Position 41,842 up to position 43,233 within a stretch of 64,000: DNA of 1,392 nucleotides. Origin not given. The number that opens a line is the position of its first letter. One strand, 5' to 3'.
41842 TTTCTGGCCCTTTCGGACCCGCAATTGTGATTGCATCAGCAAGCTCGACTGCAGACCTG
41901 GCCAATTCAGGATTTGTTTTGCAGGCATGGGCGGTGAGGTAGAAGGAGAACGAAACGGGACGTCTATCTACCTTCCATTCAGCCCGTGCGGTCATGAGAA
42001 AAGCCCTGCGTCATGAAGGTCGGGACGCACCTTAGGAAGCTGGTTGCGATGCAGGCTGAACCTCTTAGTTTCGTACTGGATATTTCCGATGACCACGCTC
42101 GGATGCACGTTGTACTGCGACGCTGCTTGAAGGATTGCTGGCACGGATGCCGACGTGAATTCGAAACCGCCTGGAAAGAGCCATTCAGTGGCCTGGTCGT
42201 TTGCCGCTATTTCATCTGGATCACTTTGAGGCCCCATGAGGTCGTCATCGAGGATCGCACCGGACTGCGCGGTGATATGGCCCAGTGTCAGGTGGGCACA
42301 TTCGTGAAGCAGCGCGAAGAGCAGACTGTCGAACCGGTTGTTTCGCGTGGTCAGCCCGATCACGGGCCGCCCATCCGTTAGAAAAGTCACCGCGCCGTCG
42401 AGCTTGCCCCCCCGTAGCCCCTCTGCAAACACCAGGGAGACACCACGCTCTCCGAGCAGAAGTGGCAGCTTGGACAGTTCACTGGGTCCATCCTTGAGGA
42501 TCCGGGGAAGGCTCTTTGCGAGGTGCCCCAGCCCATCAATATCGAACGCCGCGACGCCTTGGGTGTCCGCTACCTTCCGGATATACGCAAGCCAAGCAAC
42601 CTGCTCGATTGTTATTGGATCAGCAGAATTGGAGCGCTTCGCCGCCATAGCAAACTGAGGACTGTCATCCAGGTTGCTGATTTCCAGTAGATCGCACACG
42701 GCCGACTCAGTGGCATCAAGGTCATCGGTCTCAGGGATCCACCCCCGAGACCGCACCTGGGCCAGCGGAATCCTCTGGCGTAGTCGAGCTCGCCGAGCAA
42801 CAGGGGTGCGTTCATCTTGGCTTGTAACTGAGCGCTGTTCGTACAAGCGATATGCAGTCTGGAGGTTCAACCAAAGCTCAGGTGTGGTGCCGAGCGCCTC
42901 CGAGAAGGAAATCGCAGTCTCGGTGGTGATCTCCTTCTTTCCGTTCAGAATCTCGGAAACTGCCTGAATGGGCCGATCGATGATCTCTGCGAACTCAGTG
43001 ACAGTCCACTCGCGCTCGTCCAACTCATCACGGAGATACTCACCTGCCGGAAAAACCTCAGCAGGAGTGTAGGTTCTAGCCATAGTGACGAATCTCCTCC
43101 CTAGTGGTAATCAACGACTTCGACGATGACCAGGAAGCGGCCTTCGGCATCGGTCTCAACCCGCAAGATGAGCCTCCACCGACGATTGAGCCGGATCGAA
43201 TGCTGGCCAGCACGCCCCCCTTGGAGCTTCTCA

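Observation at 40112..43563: Lower-GC islet with a tripartite HigB / HTH-metallopeptidase / unknown-protein operon plus an orphan ORF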

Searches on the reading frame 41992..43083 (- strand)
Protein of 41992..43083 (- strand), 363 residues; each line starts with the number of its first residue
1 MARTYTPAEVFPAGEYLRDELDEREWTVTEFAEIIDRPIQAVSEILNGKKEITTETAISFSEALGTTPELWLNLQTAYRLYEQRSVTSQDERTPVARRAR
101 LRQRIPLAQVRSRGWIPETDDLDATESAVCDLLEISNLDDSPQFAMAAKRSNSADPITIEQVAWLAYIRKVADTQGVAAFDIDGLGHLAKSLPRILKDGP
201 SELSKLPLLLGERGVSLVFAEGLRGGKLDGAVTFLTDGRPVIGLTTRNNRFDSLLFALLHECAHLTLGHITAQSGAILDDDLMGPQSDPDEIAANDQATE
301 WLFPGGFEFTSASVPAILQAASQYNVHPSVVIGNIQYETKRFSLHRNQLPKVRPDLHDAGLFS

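Call 3: search_protein_families(library=pfam, proteins=[window:41992-43083:-], max_evalue=1)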
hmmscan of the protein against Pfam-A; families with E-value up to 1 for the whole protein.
window:41992-43083:- (363 aa): 3 families
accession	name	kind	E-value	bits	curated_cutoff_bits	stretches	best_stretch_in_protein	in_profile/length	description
PF01381.28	HTH_3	-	3.3e-07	30.7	23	1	17-70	1-54/55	Helix-turn-helix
PF13560.12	HTH_31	-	0.0016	19.1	27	1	14-71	3-61/64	Helix-turn-helix domain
PF13443.12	HTH_26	-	0.0036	18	22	1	17-69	2-55/63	Cro/C1-type HTH DNA-binding domain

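Call 4: search_protein_families(library=padloc, proteins=[window:41992-43083:-], max_evalue=1)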
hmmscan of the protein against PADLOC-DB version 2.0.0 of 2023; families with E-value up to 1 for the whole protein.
window:41992-43083:- (363 aa): 8 families
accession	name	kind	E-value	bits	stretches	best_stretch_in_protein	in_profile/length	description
PDLC03982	PD-Lambda-2_B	-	9.9e-34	115.3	1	41-349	87-387/402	-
PDLC03948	RmrA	-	1.4e-05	22.2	2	187-268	141-221/397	-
PDLC03947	RmrA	-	0.00012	19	2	175-273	131-226/383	-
PDLC04775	PDC-M69A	-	0.00086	17.8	1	14-76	9-71/113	-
PDLC03954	RmrA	-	0.0012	15.8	1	174-267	130-221/380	-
PDLC04757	PDC-M64B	-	0.0035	15.3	1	16-66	33-83/128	-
PDLC04758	PDC-M64B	-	0.019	13.4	1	21-66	39-84/123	-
PDLC02926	HTH_VI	-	0.025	12.8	1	23-66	12-55/92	-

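Call 5: search_protein_families(library=ncbifam, proteins=[window:41992-43083:-], max_evalue=1)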
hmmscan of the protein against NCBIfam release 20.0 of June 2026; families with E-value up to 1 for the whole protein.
window:41992-43083:- (363 aa): 2 families
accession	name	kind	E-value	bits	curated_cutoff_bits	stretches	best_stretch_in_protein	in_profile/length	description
TIGR02607.1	antidote_HigA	equivalog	3.2e-15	55.7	47.7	1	13-82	7-77/81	HigA family addiction module antitoxin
NF041841.1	his_kin_VxrA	equivalog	0.13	10.7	750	1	23-98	136-214/480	sensor histidine kinase VxrA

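Call 7: search_protein_families(library=phrogs, proteins=[window:41992-43083:-], max_evalue=1)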
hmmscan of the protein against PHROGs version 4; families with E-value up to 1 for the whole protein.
window:41992-43083:- (363 aa): 15 families
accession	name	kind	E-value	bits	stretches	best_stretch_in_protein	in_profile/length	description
phrog_1381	-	moron, auxiliary metabolic gene and host takeover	1e-17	65.3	1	13-91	13-92/264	plasmid antitoxin with HTH domain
phrog_2439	-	transcription regulation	4.7e-14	53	1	13-304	8-241/367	transcriptional regulator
phrog_18577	-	unknown function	1.4e-08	35.4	1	227-300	161-233/332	-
phrog_1373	-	transcription regulation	9.7e-06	26.7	1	11-78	62-129/166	transcriptional regulator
phrog_3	-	transcription regulation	4.2e-05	24.5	1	14-95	90-168/430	transcriptional repressor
phrog_8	-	transcription regulation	7.3e-05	23.4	1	14-72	163-216/346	transcriptional regulator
phrog_4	-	transcription regulation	0.0013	18.8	1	14-74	138-193/400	transcriptional repressor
phrog_1914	-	unknown function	0.0044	17.7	1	241-326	82-165/222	-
phrog_4583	-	transcription regulation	0.0069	17.4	1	15-69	13-67/81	transcriptional repressor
phrog_4779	-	transcription regulation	0.012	17.1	1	17-54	7-44/98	transcriptional regulator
phrog_87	-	other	0.038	14.7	1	212-342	49-168/227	metallo-protease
phrog_638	-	transcription regulation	0.045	14.6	1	30-74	22-66/145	transcriptional regulator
phrog_925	-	DNA, RNA and nucleotide metabolism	0.13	13.1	1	15-51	7-43/67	HTH DNA binding protein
phrog_2967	-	transcription regulation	0.14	12.7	1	14-70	12-68/225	transcriptional regulator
phrog_18342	-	transcription regulation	0.36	11.9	0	10-68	16-76/123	transcriptional repressor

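Call 31: search_dna_similar(query=window:41992-43083:-, collection=plasmids, mode=protein, max_rows=30)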
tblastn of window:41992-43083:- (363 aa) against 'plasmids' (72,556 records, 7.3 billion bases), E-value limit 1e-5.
Records with a match: 83; places in all: 84; records where one place covers at least 80% of the query: 42.
Best place of each record, by identity: <60% 83.
By first word of the organism name: Rhizobium 8; Escherichia 6; Rhodococcus 5; Agrobacterium 5; Acinetobacter 4; Azospirillum 4; Mesorhizobium 3; Sinorhizobium 3; Paracoccus 3; Mycobacteroides 2; and 34 more.
By predicted mobility (MOB-suite, as given by PLSDB): non-mobilizable 46; conjugative 24; mobilizable 13.
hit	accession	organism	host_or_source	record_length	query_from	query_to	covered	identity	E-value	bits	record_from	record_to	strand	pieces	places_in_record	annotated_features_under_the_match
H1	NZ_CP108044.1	Rhodococcus sp. NBC_00294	-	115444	7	358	97%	40.6%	3e-57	207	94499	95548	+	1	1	ImmA/IrrE family metallo-endopeptidase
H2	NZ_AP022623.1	Mycobacteroides abscessus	-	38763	7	358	97%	39.7%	5e-55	201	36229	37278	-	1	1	ImmA/IrrE family metallo-endopeptidase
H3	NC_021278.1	Mycobacteroides abscessus subsp. bolletii 50594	-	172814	7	358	97%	39.7%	5e-55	201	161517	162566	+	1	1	ImmA/IrrE family metallo-endopeptidase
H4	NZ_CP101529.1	Micrococcus luteus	mixed culture,soil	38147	4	338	92%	41.4%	2e-69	243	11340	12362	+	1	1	helix-turn-helix domain-containing protein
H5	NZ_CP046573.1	Rhodococcus sp. WAY2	cell culture,bacterial consortium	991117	8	340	92%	40.8%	5e-66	233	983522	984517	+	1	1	HigA family addiction module antitoxin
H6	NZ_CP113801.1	Rhodococcus pyridinivorans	sediment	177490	8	338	91%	40.7%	3e-68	239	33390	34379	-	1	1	HigA family addiction module antitoxin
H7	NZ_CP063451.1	Rhodococcus pyridinivorans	oil-polluted soil,Libyan oil-polluted ...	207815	8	336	91%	40.9%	6e-68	238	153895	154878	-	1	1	HigA family addiction module antitoxin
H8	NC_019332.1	Arthrobacter sp. J3.53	heavy aromatic hydrocarbon contaminated ...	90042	8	336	91%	40.6%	1e-63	226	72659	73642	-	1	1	HigA family addiction module antitoxin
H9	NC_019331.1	Arthrobacter sp. J3.40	heavy aromatic hydrocarbon contaminated ...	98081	8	336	91%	40.6%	1e-63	226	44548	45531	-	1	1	HigA family addiction module antitoxin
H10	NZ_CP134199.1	Paraburkholderia sp. FT54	single cell,Rhizosphere soil of Tomato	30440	7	356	96%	35.6%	5e-62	221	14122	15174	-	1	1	HigA family addiction module antitoxin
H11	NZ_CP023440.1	Thauera sp. K11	cell culture,sludge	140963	6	353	96%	35.3%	1e-60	218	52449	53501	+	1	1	HigA family addiction module antitoxin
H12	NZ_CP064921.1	Acaryochloris marina S15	cell culture,surface of Pikea pinnata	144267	1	338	93%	36.1%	2e-53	196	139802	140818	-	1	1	HigA family addiction module antitoxin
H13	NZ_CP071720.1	Acaryochloris sp. 'Moss Beach'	culture,intertidal zone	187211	1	338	93%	36.1%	2e-53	196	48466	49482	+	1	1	HigA family addiction module antitoxin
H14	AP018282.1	Chondrocystis sp. NIES-4102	-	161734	1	358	99%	33.3%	3e-50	187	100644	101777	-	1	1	XRE family plasmid maintenance system antidote protein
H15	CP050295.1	Mesorhizobium loti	Oxytropis kamtschatica,cell ...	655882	14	362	96%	28.3%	4e-38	152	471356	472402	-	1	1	helix-turn-helix domain-containing protein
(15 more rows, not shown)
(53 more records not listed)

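Call 33: get_annotated_region(hit=H4, flank=3500)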
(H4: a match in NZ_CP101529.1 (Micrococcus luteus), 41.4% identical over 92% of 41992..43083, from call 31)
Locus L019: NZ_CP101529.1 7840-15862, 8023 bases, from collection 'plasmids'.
description: Micrococcus luteus strain ML plasmid unnamed, complete sequence
organism: Micrococcus luteus (NCBI taxid 1270)
taxonomy: Bacteria; Actinomycetota; Actinomycetes; Micrococcales; Micrococcaceae; Micrococcus; Micrococcus luteus
host: -; source: mixed culture,soil; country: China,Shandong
typing (MOB-suite, as given by PLSDB): non-mobilizable; mating-pair formation MPF_T
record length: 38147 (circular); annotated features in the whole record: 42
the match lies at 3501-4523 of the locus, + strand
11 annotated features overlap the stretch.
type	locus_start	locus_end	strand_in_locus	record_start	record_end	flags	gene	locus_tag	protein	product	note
CDS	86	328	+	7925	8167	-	-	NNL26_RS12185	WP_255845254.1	glutaredoxin domain-containing protein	-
CDS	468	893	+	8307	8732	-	-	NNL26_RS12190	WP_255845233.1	hypothetical protein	-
CDS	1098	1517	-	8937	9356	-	-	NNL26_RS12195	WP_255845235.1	DUF6527 family protein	-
CDS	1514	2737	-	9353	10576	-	-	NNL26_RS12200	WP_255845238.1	ThiF family adenylyltransferase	-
CDS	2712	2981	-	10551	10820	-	-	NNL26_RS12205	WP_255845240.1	multiubiquitin domain-containing protein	-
CDS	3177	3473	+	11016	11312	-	-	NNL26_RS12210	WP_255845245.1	type II toxin-antitoxin system RelE/ParE family toxin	-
CDS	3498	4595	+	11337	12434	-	-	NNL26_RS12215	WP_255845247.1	helix-turn-helix domain-containing protein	-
CDS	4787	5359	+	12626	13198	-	-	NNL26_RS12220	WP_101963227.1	recombinase family protein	GO:0006310 - DNA recombination [Evidence IEA]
CDS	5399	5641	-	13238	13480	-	-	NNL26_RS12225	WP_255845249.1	hypothetical protein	-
CDS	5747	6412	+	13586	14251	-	-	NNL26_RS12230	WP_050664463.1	HNH endonuclease family protein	-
CDS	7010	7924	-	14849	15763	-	-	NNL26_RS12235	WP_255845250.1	hypothetical protein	-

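Call 34: get_annotated_region(hit=H10, flank=3500)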
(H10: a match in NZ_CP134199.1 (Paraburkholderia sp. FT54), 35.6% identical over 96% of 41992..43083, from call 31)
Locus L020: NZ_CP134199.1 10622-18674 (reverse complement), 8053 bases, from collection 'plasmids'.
description: Paraburkholderia sp. FT54 plasmid unnamed2, complete sequence
organism: Paraburkholderia sp. FT54 (NCBI taxid 3074437)
taxonomy: Bacteria; Pseudomonadota; Betaproteobacteria; Burkholderiales; Burkholderiaceae; Paraburkholderia; Paraburkholderia sp. FT54
host: -; source: single cell,Rhizosphere soil of Tomato; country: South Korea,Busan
typing (MOB-suite, as given by PLSDB): non-mobilizable
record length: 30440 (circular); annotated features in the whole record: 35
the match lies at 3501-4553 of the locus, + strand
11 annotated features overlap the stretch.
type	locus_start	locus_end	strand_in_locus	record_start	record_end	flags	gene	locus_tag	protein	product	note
CDS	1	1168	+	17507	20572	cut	-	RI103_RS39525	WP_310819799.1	type I restriction endonuclease subunit R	-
CDS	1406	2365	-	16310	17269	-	-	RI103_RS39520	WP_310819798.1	tyrosine-type recombinase/integrase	GO:0015074 - DNA integration [Evidence IEA]; GO:0006310 - DNA recombination [Evidence IEA]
CDS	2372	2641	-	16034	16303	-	-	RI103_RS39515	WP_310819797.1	hypothetical protein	-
CDS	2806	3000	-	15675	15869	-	-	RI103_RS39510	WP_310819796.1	hypothetical protein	-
CDS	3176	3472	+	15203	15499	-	-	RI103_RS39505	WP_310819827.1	type II toxin-antitoxin system RelE/ParE family toxin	-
CDS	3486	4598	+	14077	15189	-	-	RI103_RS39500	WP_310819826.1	HigA family addiction module antitoxin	-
CDS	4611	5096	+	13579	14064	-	-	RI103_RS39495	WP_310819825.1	hypothetical protein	-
CDS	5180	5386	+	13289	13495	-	-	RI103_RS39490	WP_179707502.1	DUF2188 domain-containing protein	-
CDS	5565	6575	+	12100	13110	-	-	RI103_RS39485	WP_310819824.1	hypothetical protein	-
CDS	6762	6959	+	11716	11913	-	-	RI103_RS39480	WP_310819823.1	hypothetical protein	-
CDS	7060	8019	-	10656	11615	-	-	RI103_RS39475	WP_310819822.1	Abi family protein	-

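Call 36: get_annotated_region(hit=H1, flank=3500)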
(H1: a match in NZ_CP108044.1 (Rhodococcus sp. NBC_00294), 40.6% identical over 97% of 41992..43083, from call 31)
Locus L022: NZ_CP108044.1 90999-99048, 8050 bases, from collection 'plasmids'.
description: Rhodococcus sp. NBC_00294 plasmid unnamed1, complete sequence
organism: Rhodococcus sp. NBC_00294 (NCBI taxid 2976004)
taxonomy: Bacteria; Actinomycetota; Actinomycetes; Mycobacteriales; Nocardiaceae; Rhodococcus; Rhodococcus sp. NBC 00294
host: -; source: -; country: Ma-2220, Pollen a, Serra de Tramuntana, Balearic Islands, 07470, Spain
typing (MOB-suite, as given by PLSDB): non-mobilizable
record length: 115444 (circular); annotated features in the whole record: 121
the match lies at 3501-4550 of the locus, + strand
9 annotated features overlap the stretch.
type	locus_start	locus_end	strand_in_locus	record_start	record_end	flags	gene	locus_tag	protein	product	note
CDS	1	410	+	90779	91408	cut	-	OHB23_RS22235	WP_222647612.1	PIN domain-containing protein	-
CDS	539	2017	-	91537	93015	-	-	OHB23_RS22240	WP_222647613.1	ThiF family adenylyltransferase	-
CDS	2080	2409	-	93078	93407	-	-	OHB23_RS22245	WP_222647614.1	hypothetical protein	-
CDS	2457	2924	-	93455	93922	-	-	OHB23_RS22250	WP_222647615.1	hypothetical protein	-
CDS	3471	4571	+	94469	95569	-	-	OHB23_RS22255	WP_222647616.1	ImmA/IrrE family metallo-endopeptidase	-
CDS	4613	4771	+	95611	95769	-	-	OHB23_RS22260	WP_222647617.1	hypothetical protein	-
CDS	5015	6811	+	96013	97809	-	-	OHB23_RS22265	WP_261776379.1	hypothetical protein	-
CDS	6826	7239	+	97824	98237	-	-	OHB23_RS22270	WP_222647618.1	hypothetical protein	-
CDS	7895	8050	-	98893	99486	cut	-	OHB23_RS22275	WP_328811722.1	GAF and ANTAR domain-containing protein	-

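Call 38: search_protein_families(library=padloc, proteins=[L020:3176-3472:+, L020:3486-4598:+, L020:4611-5096:+, L020:5565-6575:+, L019:3177-3473:+, L019:3498-4595:+], max_evalue=0.01)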
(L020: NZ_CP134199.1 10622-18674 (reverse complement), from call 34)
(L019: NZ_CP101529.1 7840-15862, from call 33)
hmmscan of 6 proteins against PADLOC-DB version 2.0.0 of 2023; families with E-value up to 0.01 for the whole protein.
L020:3176-3472:+ (98 aa): 0 families

L020:3486-4598:+ (370 aa): 4 families
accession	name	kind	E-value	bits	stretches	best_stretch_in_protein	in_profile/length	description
PDLC03982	PD-Lambda-2_B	-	1.6e-45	154.1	1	15-349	63-387/402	-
PDLC04775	PDC-M69A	-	0.00017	20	1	13-76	9-72/113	-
PDLC04142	capH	-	0.00074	18.5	1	13-72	8-67/103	capH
PDLC03948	RmrA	-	0.0089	12.9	0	13-74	10-71/397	-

L020:4611-5096:+ (161 aa): 0 families

L020:5565-6575:+ (336 aa): 0 families

L019:3177-3473:+ (98 aa): 0 families

L019:3498-4595:+ (365 aa): 7 families
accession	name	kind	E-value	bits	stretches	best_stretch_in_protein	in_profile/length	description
PDLC03982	PD-Lambda-2_B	-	1.4e-30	104.9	1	19-344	68-378/402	-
PDLC04775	PDC-M69A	-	2.1e-06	26.2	1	12-82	9-76/113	-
PDLC04757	PDC-M64B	-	3e-06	25.2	1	18-85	37-104/128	-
PDLC04759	PDC-M64B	-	0.0003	18.8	1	13-69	29-85/135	-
PDLC04758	PDC-M64B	-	0.00076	17.9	1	19-91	39-109/123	-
PDLC04141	capP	-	0.0025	15.3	1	212-307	32-115/242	capP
PDLC03953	RmrA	-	0.0094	13.2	0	20-98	15-96/373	-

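Call 79: search_dna_similar(query=L020:3486-4598:+, collection=plasmids, mode=protein, max_rows=60)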
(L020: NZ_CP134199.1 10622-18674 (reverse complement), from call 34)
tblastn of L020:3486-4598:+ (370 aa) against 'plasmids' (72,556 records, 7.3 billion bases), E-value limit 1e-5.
Records with a match: 156; places in all: 159; records where one place covers at least 80% of the query: 46.
Best place of each record, by identity: >=99% 1; 60-80% 1; <60% 154.
By first word of the organism name: Klebsiella 19; Escherichia 11; Leptospira 10; Rhodococcus 9; Rhizobium 8; Azospirillum 8; Agrobacterium 5; Acinetobacter 4; Moraxella 4; Mesorhizobium 3; and 55 more.
By predicted mobility (MOB-suite, as given by PLSDB): non-mobilizable 101; conjugative 30; mobilizable 25.
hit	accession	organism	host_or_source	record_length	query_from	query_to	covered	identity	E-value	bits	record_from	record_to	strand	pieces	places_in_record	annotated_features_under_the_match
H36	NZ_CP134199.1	Paraburkholderia sp. FT54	single cell,Rhizosphere soil of Tomato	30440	1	370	100%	100.0%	0e+0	764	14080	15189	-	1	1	HigA family addiction module antitoxin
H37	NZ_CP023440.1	Thauera sp. K11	cell culture,sludge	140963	1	370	100%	73.9%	0e+0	573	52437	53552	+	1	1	HigA family addiction module antitoxin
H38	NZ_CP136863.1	Methylocapsa polymorpha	Shagnum peat sample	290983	12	366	96%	44.8%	5e-98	325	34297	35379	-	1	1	helix-turn-helix domain-containing protein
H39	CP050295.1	Mesorhizobium loti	Oxytropis kamtschatica,cell ...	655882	12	366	96%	41.7%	3e-95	317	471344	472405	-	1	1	helix-turn-helix domain-containing protein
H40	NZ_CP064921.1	Acaryochloris marina S15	cell culture,surface of Pikea pinnata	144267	5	352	94%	37.4%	2e-66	234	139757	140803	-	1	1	HigA family addiction module antitoxin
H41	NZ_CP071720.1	Acaryochloris sp. 'Moss Beach'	culture,intertidal zone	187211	5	352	94%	37.1%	1e-65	232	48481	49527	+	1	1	HigA family addiction module antitoxin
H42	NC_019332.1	Arthrobacter sp. J3.53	heavy aromatic hydrocarbon contaminated ...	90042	1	337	91%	36.4%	1e-50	189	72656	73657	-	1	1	HigA family addiction module antitoxin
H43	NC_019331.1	Arthrobacter sp. J3.40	heavy aromatic hydrocarbon contaminated ...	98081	1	337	91%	36.4%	1e-50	189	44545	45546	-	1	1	HigA family addiction module antitoxin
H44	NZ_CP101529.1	Micrococcus luteus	mixed culture,soil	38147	7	338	90%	36.9%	1e-52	194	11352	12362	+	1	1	helix-turn-helix domain-containing protein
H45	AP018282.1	Chondrocystis sp. NIES-4102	-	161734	2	338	91%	35.1%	3e-63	225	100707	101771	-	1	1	XRE family plasmid maintenance system antidote protein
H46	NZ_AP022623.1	Mycobacteroides abscessus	-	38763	2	344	93%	33.1%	6e-40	157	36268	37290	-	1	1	ImmA/IrrE family metallo-endopeptidase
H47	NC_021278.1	Mycobacteroides abscessus subsp. bolletii 50594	-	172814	2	344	93%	33.1%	6e-40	157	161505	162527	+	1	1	ImmA/IrrE family metallo-endopeptidase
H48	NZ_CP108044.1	Rhodococcus sp. NBC_00294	-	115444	5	344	92%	32.6%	9e-39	154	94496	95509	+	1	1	ImmA/IrrE family metallo-endopeptidase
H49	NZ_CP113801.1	Rhodococcus pyridinivorans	sediment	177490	7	338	90%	33.0%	7e-49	184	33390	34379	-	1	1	HigA family addiction module antitoxin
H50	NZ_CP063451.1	Rhodococcus pyridinivorans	oil-polluted soil,Libyan oil-polluted ...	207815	7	336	89%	33.2%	1e-48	183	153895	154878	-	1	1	HigA family addiction module antitoxin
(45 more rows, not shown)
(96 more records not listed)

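Call 117: search_dna_similar(query=L020:3486-4598:+, collection=plasmids, mode=protein, max_rows=60, rows=spread)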
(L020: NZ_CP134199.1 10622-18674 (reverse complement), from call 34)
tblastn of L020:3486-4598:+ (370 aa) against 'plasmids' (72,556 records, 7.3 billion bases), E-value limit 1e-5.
Records with a match: 156; places in all: 159; records where one place covers at least 80% of the query: 46.
Best place of each record, by identity: >=99% 1; 60-80% 1; <60% 154.
By first word of the organism name: Klebsiella 19; Escherichia 11; Leptospira 10; Rhodococcus 9; Rhizobium 8; Azospirillum 8; Agrobacterium 5; Acinetobacter 4; Moraxella 4; Mesorhizobium 3; and 55 more.
By predicted mobility (MOB-suite, as given by PLSDB): non-mobilizable 101; conjugative 30; mobilizable 25.
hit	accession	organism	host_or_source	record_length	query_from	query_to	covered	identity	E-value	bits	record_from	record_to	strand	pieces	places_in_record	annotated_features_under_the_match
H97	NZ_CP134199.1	Paraburkholderia sp. FT54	single cell,Rhizosphere soil of Tomato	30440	1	370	100%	100.0%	0e+0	764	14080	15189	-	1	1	HigA family addiction module antitoxin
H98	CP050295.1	Mesorhizobium loti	Oxytropis kamtschatica,cell ...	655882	12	366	96%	41.7%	3e-95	317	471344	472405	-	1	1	helix-turn-helix domain-containing protein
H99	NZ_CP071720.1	Acaryochloris sp. 'Moss Beach'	culture,intertidal zone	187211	5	352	94%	37.1%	1e-65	232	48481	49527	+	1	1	HigA family addiction module antitoxin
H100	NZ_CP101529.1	Micrococcus luteus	mixed culture,soil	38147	7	338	90%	36.9%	1e-52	194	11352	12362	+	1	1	helix-turn-helix domain-containing protein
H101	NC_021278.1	Mycobacteroides abscessus subsp. bolletii 50594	-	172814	2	344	93%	33.1%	6e-40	157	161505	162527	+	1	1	ImmA/IrrE family metallo-endopeptidase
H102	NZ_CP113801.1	Rhodococcus pyridinivorans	sediment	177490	7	338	90%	33.0%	7e-49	184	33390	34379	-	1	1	HigA family addiction module antitoxin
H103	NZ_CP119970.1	Gloeocapsopsis dulcis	Dried cell culture,Desert, underside of ...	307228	2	336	91%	30.8%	2e-33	138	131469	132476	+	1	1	HigA family addiction module antitoxin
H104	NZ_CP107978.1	Streptomyces coelicoflavus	-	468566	2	361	97%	28.2%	2e-28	124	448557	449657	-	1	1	ImmA/IrrE family metallo-endopeptidase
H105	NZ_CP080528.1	Mesorhizobium sp. AR07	Oxytropis sp.,Cell culture,root nodule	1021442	1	336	91%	29.3%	2e-29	127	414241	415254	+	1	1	record has no annotation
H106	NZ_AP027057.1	Limnohabitans sp. TEGF004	water,lake surface water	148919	4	360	96%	26.4%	7e-20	99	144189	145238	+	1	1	transcriptional regulator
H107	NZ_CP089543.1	Spirosoma oryzicola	Single cell,Surface layer of rice grains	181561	5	346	92%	26.3%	3e-24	111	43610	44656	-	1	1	HigA family addiction module antitoxin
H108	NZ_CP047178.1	Rathayibacter sp. VKM Ac-2759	Tanacetum vulgare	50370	12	353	92%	25.2%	2e-21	103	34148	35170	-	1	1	ImmA/IrrE family metallo-endopeptidase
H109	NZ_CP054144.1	Deefgea piscis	Odontobutis platycephala,Mono-bacterial ...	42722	41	352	84%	26.9%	1e-14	83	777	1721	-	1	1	ImmA/IrrE family metallo-endopeptidase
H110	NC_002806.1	Microscilla sp. PRE1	-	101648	12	336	88%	25.5%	2e-22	106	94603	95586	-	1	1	ImmA/IrrE family metallo-endopeptidase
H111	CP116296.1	Tenacibaculum finnmarkense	Atlantic salmon (Salmo salar ...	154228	6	344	92%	23.7%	2e-23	109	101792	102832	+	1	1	HigA family addiction module antitoxin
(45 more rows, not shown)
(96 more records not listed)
